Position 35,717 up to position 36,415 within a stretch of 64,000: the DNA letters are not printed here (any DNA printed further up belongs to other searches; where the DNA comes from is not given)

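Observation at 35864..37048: Periplasmic solute-binding protein fused to a rhodanese with a CxxxxC loop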

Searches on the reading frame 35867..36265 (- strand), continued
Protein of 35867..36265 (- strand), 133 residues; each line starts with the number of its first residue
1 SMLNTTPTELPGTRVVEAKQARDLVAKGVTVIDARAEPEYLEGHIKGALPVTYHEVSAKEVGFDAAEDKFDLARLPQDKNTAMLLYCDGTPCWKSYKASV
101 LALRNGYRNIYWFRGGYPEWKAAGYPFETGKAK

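Call 45: find_homologous_proteins(query=A3, max_evalue=1e-10)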
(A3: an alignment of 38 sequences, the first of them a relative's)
Query A3 (38 sequences) (154 aa, profile of the alignment): 1676 proteins with E <= 1e-10 among 8000 candidates; the best 120 are listed.
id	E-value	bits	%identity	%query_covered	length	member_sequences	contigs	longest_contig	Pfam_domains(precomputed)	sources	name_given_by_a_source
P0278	3.4e-58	214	58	100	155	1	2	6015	PF00581.26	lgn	-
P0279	3.4e-57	210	63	96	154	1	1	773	PF00581.26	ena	-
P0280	4.8e-57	210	63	95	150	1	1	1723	PF00581.26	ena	-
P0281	5.6e-57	210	63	96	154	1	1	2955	PF00581.26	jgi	-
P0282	7.3e-57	209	63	95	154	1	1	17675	PF00581.26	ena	-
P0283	7.8e-57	209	62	95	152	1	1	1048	PF00581.26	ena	-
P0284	9.3e-57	209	64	100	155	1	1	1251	PF00581.26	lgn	-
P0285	9.3e-57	209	64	96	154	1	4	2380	PF00581.26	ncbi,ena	-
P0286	9.3e-57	209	64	96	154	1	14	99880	PF00581.26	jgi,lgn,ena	-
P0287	1.2e-56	208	63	96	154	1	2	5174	PF00581.26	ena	-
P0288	1.2e-56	208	62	100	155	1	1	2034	PF00581.26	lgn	-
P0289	1.2e-56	208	64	95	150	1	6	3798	PF00581.26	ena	-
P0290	1.2e-56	208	64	95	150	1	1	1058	PF00581.26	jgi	-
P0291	1.5e-56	208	64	96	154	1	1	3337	PF00581.26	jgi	-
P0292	1.5e-56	208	64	96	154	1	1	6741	PF00581.26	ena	-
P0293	1.5e-56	208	63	96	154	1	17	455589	PF00581.26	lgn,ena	-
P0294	1.9e-56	208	64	95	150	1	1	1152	PF00581.26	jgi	-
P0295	2.0e-56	208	63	95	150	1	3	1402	PF00581.26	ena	-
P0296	3.0e-56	207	63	95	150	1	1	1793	PF00581.26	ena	-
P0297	3.8e-56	207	65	100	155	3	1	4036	PF00581.26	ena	-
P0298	3.8e-56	207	60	94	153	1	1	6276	PF00581.26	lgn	-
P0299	3.9e-56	207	55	97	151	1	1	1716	PF00581.26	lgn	-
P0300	5.5e-56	206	59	100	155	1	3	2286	PF00581.26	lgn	-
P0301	7.0e-56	206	63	100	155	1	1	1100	PF00581.26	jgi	jgi:rhodanese-related sulfurtransferase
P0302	7.7e-56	206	61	96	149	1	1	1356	PF00581.26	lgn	-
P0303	8.0e-56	206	65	97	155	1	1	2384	PF00581.26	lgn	-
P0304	1.0e-55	205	67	81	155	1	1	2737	PF00581.26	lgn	-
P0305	1.1e-55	205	61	100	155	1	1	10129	PF00581.26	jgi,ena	-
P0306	1.3e-55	205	65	81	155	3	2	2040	PF00581.26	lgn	-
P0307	1.5e-55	205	63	100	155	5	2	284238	PF00581.26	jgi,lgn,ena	-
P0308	1.7e-55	205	62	97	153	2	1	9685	PF00581.26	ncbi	-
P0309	1.9e-55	205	57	95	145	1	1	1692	PF00581.26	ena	-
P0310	2.2e-55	204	63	78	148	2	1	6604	PF00581.26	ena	-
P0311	2.3e-55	204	57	97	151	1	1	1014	PF00581.26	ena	-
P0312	2.4e-55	204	63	80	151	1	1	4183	PF00581.26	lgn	-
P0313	2.4e-55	204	58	95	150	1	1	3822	PF00581.26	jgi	jgi:rhodanese-related sulfurtransferase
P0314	2.7e-55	204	66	81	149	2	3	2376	PF00581.26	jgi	jgi:rhodanese-related sulfurtransferase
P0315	2.9e-55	204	57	100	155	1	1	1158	PF00581.26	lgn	-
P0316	3.3e-55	204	67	81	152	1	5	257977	PF00581.26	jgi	jgi:rhodanese-related sulfurtransferase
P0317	3.9e-55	204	69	94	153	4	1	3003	PF00581.26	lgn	-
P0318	3.9e-55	204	60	94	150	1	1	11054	PF00581.26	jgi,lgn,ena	-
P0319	4.2e-55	203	59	95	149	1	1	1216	PF00581.26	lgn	-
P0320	4.3e-55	203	60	88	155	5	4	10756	PF00581.26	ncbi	-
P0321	4.6e-55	203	66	81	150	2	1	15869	PF00581.26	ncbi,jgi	jgi:rhodanese-related sulfurtransferase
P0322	4.6e-55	203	61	80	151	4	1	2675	PF00581.26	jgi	jgi:rhodanese-related sulfurtransferase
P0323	4.9e-55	203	65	100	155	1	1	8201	PF00581.26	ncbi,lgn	-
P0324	4.9e-55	203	62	96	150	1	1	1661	PF00581.26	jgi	jgi:rhodanese-related sulfurtransferase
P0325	4.9e-55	203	56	95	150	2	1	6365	PF00581.26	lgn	-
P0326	5.0e-55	203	59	95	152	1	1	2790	PF00581.26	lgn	-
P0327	5.6e-55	203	60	94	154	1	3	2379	PF00581.26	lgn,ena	-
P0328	5.6e-55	203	60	94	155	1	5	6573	PF00581.26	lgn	-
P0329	6.2e-55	203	56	97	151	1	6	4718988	PF00581.26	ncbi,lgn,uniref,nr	ncbi:rhodanese-like domain-containing protein [Noviherbaspirillum sp. UKPF54]|uniref:rhodanese-like 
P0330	6.8e-55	203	63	90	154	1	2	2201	PF00581.26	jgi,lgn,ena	-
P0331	6.9e-55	203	67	80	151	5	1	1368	PF00581.26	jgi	jgi:rhodanese-related sulfurtransferase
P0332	7.0e-55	203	58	88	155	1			PF00581.26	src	-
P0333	7.1e-55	203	62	95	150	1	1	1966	PF00581.26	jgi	jgi:rhodanese-related sulfurtransferase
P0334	7.5e-55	203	69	100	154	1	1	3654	PF00581.26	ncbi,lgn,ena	-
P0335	7.7e-55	203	65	97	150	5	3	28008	PF00581.26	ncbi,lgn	ncbi:MAG: rhodanese-like domain-containing protein [Actinomycetota bacterium]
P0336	7.9e-55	203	65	81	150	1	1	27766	PF00581.26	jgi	jgi:rhodanese-related sulfurtransferase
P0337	8.0e-55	203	62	100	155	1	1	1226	PF00581.26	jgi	jgi:rhodanese-related sulfurtransferase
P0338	8.0e-55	203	63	80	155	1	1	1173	PF00581.26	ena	-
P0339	8.1e-55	203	65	97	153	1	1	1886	PF00581.26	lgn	-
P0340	9.0e-55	202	69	100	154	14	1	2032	PF00581.26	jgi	jgi:rhodanese-related sulfurtransferase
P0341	9.0e-55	202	70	81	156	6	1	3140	PF00581.26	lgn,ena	-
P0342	9.3e-55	202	58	95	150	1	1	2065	PF00581.26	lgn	-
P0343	9.4e-55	202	65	81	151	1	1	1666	PF00581.26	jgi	jgi:rhodanese-related sulfurtransferase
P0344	9.9e-55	202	59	80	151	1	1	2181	PF00581.26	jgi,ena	-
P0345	1.0e-54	202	59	100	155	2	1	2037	PF00581.26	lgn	-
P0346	1.1e-54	202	60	86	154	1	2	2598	PF00581.26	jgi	-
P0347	1.1e-54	202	66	81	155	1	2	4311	PF00581.26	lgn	-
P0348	1.1e-54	202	67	100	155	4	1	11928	PF00581.26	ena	-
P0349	1.1e-54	202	64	95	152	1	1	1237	PF00581.26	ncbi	-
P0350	1.2e-54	202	52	97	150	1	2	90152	PF00581.26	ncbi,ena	-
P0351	1.3e-54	202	60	80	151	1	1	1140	PF00581.26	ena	-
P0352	1.4e-54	202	63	80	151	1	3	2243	PF00581.26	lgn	-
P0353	1.4e-54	202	73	81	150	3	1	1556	PF00581.26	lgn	-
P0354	1.4e-54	202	56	100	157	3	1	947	PF00581.26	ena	-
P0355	1.6e-54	202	60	86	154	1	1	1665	PF00581.26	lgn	-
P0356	1.6e-54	202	58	96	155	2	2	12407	PF00581.26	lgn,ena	-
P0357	1.6e-54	202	67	81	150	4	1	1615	PF00581.26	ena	-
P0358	1.7e-54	202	59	82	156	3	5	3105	PF00581.26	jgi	jgi:rhodanese-related sulfurtransferase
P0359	1.7e-54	202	59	94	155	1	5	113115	PF00581.26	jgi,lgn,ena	-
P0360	1.7e-54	202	68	100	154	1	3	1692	PF00581.26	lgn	-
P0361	1.7e-54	201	59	92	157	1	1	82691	PF00581.26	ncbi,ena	-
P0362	1.7e-54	201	66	80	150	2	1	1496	PF00581.26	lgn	-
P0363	1.8e-54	201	60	97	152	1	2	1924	PF00581.26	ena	-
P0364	1.9e-54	201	68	81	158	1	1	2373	PF00581.26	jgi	jgi:rhodanese-related sulfurtransferase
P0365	1.9e-54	201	67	81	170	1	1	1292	PF00581.26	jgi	jgi:rhodanese-related sulfurtransferase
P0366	2.0e-54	201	74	81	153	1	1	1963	PF00581.26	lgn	-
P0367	2.0e-54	201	51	97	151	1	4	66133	PF00581.26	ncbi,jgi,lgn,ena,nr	ncbi:MAG TPA: rhodanese-like domain-containing protein [Usitatibacter sp.]|nr:rhodanese-like domain-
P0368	2.1e-54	201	69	96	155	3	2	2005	PF00581.26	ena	-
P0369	2.1e-54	201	60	94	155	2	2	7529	PF00581.26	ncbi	-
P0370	2.1e-54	201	68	81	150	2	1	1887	PF00581.26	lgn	-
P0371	2.1e-54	201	70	81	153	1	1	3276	PF00581.26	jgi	jgi:rhodanese-related sulfurtransferase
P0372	2.2e-54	201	66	95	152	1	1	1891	PF00581.26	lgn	-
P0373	2.2e-54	201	53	97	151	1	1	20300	PF00581.26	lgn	-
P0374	2.2e-54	201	71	81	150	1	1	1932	PF00581.26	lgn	-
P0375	2.3e-54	201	56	99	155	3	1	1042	PF00581.26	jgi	-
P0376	2.3e-54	201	65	96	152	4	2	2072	PF00581.26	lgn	-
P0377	2.4e-54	201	70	97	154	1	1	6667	PF00581.26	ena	-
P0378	2.4e-54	201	53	97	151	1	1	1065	PF00581.26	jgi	jgi:rhodanese-related sulfurtransferase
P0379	2.5e-54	201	52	100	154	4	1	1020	PF00581.26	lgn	-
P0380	2.5e-54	201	58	100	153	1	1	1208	PF00581.26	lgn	-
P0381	2.6e-54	201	66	80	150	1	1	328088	PF00581.26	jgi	-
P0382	2.6e-54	201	59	100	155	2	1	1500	PF00581.26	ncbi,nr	ncbi:MAG: rhodanese-like domain-containing protein [Sulfuricellaceae bacterium]|nr:rhodanese-like do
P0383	2.7e-54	201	68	88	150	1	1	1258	PF00581.26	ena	-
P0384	2.7e-54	201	57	100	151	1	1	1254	PF00581.26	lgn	-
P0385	2.8e-54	201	56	95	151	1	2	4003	PF00581.26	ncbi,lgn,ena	-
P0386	2.8e-54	201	63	96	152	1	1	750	PF00581.26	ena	-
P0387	2.9e-54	201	59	99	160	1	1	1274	PF00581.26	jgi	jgi:rhodanese-related sulfurtransferase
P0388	2.9e-54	201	64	79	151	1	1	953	PF00581.26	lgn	-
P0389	2.9e-54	201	62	81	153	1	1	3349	PF00581.26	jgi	jgi:rhodanese-related sulfurtransferase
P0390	2.9e-54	201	72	81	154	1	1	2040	PF00581.26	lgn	-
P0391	2.9e-54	201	69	81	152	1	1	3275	PF00581.26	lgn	-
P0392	2.9e-54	201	67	95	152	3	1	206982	PF00581.26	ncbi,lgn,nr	ncbi:MAG: rhodanese-like domain-containing protein [Sulfuriferula sp.]|nr:rhodanese-like domain-cont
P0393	3.0e-54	201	60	81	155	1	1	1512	PF00581.26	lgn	-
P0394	3.0e-54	201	62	96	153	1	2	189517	PF00581.26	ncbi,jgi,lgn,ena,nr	ncbi:MAG: rhodanese-like domain-containing protein [Sulfuricella sp.]|nr:rhodanese-like domain-conta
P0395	3.1e-54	201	69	100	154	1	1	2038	PF00581.26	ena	-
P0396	3.2e-54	201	68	100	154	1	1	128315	PF00581.26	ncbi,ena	-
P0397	3.2e-54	201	63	81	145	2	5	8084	PF00581.26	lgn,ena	-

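Call 46: find_encoding_contigs(protein=P0394, flank=8000, max_places=2)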
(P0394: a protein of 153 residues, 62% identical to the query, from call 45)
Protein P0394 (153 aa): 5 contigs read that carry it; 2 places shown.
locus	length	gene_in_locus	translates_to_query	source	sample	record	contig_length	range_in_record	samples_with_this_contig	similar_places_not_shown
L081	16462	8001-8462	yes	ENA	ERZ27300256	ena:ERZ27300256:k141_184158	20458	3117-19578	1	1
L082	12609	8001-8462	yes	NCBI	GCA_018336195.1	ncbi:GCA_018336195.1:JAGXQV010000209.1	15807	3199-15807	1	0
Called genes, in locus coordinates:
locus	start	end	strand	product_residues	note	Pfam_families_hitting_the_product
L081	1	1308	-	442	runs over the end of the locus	PF13374:TPR_10 (faint), PF13176:TPR_7 (faint), PF13424:TPR_12 (faint), PF17874:TPR_MalT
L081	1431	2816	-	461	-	PF13191:AAA_16 (faint)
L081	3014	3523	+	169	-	-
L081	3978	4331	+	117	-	-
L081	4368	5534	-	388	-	PF00563:EAL, PF13682:CZB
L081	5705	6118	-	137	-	PF01850:PIN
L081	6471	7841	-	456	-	PF04055:Radical_SAM, PF06969:HemN_C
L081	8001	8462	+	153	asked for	PF00581:Rhodanese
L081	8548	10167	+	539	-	PF12729:4HB_MCP_1 (weak), PF00672:HAMP, PF00015:MCPsignal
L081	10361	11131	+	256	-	PF00797:Acetyltransf_2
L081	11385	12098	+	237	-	PF00072:Response_reg, PF00486:Trans_reg_C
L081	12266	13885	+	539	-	PF01476:LysM (faint), PF04773:FecR, PF24421:Ig_J (faint)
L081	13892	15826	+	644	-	PF05226:CHASE2, PF00512:HisKA, PF02518:HATPase_c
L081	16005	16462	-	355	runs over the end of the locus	PF03462:PCRF, PF00472:RF-1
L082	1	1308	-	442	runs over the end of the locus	PF13374:TPR_10 (faint), PF13176:TPR_7 (faint), PF13424:TPR_12 (faint), PF17874:TPR_MalT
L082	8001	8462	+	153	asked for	PF00581:Rhodanese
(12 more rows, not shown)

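Call 47: find_encoding_contigs(protein=P0329, flank=8000, max_places=2)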
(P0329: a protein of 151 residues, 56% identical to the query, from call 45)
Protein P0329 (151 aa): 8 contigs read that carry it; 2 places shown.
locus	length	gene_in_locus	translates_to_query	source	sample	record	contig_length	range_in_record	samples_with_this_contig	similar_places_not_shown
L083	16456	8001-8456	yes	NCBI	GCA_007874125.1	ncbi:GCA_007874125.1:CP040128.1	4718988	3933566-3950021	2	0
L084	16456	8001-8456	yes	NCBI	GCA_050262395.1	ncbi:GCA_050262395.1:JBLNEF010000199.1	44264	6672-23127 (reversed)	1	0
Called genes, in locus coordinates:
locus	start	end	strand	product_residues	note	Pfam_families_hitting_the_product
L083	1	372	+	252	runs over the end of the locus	-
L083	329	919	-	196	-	PF03473:MOSC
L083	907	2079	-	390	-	PF07690:MFS_1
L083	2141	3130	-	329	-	PF00389:2-Hacid_dh, PF02826:2-Hacid_dh_C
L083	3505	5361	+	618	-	PF17297:PEPCK_N, PF00821:PEPCK_GTP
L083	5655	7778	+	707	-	PF07793:DUF1631, PF26671:DUF1631_2nd, PF26672:DUF1631_3rd, PF26670:DUF1631_C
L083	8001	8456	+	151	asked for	PF00581:Rhodanese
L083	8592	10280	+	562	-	PF02203:TarH, PF12729:4HB_MCP_1, PF00672:HAMP, PF00015:MCPsignal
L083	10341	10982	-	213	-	PF01553:Acyltransferase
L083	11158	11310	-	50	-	-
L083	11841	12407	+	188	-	PF07298:NnrU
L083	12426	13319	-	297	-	PF00126:HTH_1, PF13556:HTH_30 (faint), PF03466:LysR_substrate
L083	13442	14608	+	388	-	PF13378:MR_MLE_C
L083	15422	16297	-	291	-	PF04542:Sigma70_r2, PF08281:Sigma70_r4_2, PF04545:Sigma70_r4 (weak)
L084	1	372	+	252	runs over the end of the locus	-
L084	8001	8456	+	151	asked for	PF00581:Rhodanese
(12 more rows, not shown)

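Call 48: find_encoding_contigs(protein=P0293, flank=8000, max_places=2)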
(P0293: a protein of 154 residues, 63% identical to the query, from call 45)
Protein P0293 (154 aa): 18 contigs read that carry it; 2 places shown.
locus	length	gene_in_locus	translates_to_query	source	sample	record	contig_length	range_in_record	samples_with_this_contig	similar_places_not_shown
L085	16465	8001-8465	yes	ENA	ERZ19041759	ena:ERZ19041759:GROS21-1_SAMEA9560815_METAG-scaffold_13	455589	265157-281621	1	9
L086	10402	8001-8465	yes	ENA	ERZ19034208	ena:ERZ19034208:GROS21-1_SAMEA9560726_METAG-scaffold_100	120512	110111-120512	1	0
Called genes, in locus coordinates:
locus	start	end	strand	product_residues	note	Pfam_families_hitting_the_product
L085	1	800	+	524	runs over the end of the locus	-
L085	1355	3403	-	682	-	PF01145:Band_7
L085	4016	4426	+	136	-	PF00072:Response_reg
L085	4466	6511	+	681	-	PF00015:MCPsignal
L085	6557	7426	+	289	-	-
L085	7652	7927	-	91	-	-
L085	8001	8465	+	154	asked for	PF00581:Rhodanese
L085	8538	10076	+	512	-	PF02203:TarH (weak), PF12729:4HB_MCP_1, PF00672:HAMP (faint), PF00015:MCPsignal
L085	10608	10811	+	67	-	PF14070:YjfB_motility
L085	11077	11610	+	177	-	PF00583:Acetyltransf_1, PF13673:Acetyltransf_10, PF13508:Acetyltransf_7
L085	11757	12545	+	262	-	PF01564:Spermine_synth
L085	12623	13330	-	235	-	-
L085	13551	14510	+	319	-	PF02885:Glycos_trans_3N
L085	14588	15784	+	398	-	PF00890:FAD_binding_2 (weak), PF01134:GIDA (faint), PF01266:DAO (weak), PF03486:HI0933_like, PF07992:Pyr_redox_2 (weak), PF12831:FAD_oxidored (weak), PF13738:Pyr_redox_3 (weak), PF22780:HI0933_like_1st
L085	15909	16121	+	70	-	PF01165:Ribosomal_S21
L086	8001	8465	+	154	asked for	PF00581:Rhodanese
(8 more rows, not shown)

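Call 50: find_encoding_contigs(protein=P0392, flank=5000, max_places=1)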
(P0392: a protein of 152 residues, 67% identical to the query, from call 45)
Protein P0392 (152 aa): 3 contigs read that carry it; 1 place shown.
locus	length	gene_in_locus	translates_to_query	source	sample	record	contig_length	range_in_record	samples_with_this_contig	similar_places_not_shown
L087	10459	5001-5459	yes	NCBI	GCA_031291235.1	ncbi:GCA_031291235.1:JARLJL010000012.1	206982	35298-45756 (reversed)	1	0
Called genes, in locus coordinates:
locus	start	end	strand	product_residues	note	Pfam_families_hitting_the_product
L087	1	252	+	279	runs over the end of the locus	PF27523:PSD, PF02666:PS_Dcarbxylase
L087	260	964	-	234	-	PF13192:Thioredoxin_3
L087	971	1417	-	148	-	PF01597:GCV_H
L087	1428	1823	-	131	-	PF00115:COX1 (weak)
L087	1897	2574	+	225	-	PF00027:cNMP_binding, PF13545:HTH_Crp_2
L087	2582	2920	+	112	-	PF09313:TehB-like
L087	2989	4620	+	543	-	PF02878:PGM_PMM_I, PF02879:PGM_PMM_II, PF02880:PGM_PMM_III, PF24947:PGM1_C_vert_fung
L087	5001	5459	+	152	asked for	PF00581:Rhodanese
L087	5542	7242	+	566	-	PF02203:TarH, PF12729:4HB_MCP_1, PF00672:HAMP, PF00015:MCPsignal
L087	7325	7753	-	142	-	-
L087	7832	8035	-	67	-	PF00313:CSD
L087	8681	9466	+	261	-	PF00106:adh_short, PF13561:adh_short_C2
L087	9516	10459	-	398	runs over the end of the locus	PF03060:NMO, PF00478:IMPDH (faint)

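Call 51: find_encoding_contigs(protein=P0367, flank=5000, max_places=1)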
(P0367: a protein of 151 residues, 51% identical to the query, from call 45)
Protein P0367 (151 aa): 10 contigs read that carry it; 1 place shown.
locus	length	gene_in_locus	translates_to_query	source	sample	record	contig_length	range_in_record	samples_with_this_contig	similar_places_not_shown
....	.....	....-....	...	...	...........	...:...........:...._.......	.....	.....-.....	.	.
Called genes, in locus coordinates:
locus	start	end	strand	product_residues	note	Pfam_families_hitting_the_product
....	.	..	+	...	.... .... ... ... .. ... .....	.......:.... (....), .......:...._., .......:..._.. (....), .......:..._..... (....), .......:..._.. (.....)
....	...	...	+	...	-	-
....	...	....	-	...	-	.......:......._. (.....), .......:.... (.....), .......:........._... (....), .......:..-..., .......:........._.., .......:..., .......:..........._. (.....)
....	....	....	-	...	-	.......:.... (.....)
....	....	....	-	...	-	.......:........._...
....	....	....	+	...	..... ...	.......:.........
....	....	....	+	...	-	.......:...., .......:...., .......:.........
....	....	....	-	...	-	-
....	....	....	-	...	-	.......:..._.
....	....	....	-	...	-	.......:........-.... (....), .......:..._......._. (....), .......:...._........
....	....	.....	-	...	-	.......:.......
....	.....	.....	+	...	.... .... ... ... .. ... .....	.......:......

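Call 52: find_encoding_contigs(protein=P0316, flank=5000, max_places=1)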
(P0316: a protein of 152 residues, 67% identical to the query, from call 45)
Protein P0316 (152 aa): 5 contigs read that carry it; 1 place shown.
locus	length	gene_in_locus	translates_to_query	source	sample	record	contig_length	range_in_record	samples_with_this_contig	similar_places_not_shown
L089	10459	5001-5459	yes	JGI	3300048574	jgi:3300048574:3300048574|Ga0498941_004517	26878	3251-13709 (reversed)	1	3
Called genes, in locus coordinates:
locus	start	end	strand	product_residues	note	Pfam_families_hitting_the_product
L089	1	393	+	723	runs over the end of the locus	PF00989:PAS, PF13188:PAS_8 (weak), PF08448:PAS_4, PF13426:PAS_9 (weak), PF00512:HisKA, PF02518:HATPase_c, PF00072:Response_reg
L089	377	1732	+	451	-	PF07669:Eco57I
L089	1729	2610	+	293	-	PF01513:NAD_kinase, PF20143:NAD_kinase_C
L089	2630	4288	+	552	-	PF02463:SMC_N, PF13476:AAA_23, PF13304:AAA_21 (faint)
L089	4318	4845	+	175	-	PF03692:CxxCxxCC (weak)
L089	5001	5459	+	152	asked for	PF00581:Rhodanese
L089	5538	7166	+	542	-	PF02203:TarH, PF12729:4HB_MCP_1, PF00672:HAMP, PF00015:MCPsignal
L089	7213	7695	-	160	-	PF01661:Macro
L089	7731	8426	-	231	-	PF02586:SRAP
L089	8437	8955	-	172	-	-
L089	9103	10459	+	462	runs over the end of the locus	PF13183:Fer4_8 (weak)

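Call 53: find_encoding_contigs(protein=P0381, flank=5000, max_places=1)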
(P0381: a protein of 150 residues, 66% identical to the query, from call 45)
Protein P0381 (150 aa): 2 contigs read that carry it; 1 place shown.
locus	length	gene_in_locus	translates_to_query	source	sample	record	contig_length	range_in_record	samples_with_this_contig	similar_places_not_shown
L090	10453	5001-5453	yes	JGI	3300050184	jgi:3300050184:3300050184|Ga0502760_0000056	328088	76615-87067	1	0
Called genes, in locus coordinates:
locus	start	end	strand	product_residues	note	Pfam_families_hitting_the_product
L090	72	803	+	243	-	-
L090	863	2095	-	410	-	PF02515:CoA_transf_3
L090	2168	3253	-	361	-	PF03401:TctC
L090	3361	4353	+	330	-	PF03401:TctC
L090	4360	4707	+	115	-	-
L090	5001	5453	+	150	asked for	PF00581:Rhodanese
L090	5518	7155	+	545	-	PF02203:TarH, PF12729:4HB_MCP_1 (weak), PF00672:HAMP (weak), PF00015:MCPsignal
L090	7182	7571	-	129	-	PF05899:Cupin_3, PF07883:Cupin_2, PF02311:AraC_binding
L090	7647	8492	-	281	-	PF00512:HisKA, PF02518:HATPase_c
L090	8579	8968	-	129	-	PF09345:SiaC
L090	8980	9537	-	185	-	PF19788:DUF6272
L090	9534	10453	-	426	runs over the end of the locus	PF07228:SpoIIE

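Call 55: find_encoding_contigs(protein=P0271, flank=8000, max_places=2)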
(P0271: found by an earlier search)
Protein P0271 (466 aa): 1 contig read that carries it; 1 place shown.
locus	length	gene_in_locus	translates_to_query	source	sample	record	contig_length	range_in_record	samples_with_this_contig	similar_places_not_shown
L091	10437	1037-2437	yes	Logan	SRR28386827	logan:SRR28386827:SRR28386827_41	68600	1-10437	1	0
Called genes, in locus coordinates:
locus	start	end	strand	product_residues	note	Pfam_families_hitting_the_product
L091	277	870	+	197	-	PF00581:Rhodanese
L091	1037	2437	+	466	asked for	PF12849:PBP_like_2, PF00581:Rhodanese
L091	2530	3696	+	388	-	PF03721:UDPG_MGDP_dh_N, PF00984:UDPG_MGDP_dh, PF03720:UDPG_MGDP_dh_C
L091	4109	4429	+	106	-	PF07589:PEP_exosort_dom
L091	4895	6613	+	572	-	PF07730:HisKA_3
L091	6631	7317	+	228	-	PF00072:Response_reg, PF00196:GerE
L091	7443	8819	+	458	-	PF13727:CoA_binding_3, PF02397:Bac_transf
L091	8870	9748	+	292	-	PF13145:Rotamase_2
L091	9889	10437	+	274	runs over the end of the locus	PF09721:Exosortase_EpsH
